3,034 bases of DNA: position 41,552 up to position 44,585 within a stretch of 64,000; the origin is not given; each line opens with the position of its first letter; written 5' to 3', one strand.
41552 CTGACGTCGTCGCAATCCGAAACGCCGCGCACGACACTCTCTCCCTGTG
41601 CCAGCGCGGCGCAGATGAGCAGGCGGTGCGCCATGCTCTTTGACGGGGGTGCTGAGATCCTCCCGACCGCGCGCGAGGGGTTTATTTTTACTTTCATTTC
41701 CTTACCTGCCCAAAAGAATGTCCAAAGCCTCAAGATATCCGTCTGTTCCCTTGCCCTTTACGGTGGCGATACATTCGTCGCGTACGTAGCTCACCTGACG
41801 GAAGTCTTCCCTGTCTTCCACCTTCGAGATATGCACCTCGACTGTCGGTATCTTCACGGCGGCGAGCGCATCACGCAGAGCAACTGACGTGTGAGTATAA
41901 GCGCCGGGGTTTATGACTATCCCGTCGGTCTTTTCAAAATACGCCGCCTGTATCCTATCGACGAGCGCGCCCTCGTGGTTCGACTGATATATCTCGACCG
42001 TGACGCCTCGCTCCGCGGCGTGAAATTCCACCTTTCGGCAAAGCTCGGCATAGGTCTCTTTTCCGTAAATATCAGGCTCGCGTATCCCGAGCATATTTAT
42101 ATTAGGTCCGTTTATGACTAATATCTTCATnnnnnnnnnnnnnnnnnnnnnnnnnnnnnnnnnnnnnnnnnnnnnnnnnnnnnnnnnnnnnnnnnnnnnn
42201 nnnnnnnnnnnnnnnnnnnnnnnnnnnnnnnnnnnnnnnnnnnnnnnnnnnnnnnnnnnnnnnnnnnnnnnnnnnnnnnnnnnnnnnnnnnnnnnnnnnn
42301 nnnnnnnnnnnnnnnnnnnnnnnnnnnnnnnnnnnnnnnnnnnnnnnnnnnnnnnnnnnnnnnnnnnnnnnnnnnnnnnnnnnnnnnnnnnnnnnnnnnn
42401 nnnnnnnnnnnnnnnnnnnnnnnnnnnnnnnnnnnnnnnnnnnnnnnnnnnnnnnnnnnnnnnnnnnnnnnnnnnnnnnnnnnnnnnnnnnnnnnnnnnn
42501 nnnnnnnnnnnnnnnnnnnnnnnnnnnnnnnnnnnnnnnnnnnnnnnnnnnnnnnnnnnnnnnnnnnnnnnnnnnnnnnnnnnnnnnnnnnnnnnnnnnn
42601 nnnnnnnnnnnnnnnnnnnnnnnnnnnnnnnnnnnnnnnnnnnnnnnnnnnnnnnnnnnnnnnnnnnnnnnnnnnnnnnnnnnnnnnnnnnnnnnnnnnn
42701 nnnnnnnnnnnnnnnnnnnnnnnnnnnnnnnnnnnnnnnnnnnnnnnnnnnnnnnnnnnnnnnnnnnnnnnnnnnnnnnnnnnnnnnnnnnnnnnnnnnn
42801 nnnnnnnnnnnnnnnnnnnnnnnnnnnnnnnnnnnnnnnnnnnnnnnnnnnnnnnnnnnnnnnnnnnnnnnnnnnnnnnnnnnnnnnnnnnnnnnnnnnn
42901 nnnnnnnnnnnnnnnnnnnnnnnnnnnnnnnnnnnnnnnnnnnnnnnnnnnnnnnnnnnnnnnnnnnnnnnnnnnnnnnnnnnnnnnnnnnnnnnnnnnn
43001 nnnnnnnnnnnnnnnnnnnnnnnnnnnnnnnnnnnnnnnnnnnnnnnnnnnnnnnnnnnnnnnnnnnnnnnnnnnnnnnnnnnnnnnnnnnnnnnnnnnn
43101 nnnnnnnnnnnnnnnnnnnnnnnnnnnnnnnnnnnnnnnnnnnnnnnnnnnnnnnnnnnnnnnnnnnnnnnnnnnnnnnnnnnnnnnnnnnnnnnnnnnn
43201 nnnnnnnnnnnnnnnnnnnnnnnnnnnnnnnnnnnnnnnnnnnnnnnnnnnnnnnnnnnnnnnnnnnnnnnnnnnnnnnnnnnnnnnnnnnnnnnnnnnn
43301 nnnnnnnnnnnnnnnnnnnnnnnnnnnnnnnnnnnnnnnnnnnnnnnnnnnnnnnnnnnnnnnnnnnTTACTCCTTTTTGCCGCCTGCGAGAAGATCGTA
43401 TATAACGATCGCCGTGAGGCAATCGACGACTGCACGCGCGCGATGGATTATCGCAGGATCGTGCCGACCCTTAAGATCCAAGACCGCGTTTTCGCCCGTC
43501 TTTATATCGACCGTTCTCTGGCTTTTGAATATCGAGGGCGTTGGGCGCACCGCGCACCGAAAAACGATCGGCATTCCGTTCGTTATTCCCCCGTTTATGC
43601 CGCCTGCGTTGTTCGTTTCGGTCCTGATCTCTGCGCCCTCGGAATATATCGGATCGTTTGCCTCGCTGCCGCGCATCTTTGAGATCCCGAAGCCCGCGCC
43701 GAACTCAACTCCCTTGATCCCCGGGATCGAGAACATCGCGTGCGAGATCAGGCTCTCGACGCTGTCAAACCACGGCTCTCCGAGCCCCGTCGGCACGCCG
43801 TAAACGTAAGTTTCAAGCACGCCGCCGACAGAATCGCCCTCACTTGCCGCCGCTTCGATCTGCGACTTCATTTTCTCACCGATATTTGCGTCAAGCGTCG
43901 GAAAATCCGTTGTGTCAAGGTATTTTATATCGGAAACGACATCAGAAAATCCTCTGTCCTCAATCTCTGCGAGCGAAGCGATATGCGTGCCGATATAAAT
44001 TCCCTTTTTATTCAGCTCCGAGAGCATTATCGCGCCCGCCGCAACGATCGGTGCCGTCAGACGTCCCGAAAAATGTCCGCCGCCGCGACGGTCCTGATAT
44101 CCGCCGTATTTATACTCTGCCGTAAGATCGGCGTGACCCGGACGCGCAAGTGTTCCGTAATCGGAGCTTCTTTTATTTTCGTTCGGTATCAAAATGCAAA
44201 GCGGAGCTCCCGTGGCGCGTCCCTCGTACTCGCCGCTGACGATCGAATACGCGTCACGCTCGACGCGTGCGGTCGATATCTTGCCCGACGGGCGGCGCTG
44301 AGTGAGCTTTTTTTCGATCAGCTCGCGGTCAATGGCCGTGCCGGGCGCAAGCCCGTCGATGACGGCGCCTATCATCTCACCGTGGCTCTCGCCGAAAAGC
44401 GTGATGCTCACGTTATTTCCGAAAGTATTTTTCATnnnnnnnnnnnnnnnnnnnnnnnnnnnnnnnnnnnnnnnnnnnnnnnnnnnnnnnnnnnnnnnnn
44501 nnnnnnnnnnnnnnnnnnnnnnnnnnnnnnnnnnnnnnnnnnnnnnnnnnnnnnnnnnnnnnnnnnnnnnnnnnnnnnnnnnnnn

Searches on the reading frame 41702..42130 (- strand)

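Call 5: search_protein_families(library=pfam, proteins=[window:41702-42130:-])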
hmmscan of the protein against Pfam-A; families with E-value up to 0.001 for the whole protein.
window:41702-42130:- (142 aa): 1 family
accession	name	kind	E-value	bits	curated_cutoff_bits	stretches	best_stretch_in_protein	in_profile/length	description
PF01220.24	DHquinase_II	-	1.9e-57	193.3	23.3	1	2-139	1-137/138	Dehydroquinase class II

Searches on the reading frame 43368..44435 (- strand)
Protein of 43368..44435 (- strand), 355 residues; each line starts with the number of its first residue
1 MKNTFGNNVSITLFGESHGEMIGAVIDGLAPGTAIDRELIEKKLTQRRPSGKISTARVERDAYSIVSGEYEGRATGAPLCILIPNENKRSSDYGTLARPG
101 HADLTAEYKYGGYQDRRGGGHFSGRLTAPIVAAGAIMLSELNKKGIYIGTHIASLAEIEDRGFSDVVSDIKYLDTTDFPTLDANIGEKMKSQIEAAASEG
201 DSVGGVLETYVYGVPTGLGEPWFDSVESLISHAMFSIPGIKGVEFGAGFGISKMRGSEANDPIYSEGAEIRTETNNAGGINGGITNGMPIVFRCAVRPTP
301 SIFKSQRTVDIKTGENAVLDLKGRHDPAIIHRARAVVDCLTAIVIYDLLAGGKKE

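Call 5: search_protein_families(library=pfam, proteins=[window:43368-44435:-])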
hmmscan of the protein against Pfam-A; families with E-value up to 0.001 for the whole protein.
window:43368-44435:- (355 aa): 1 family
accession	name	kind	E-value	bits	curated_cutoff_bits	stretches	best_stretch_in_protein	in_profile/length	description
PF01264.26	Chorismate_synt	-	2.7e-115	385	27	1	10-349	2-326/327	Chorismate synthase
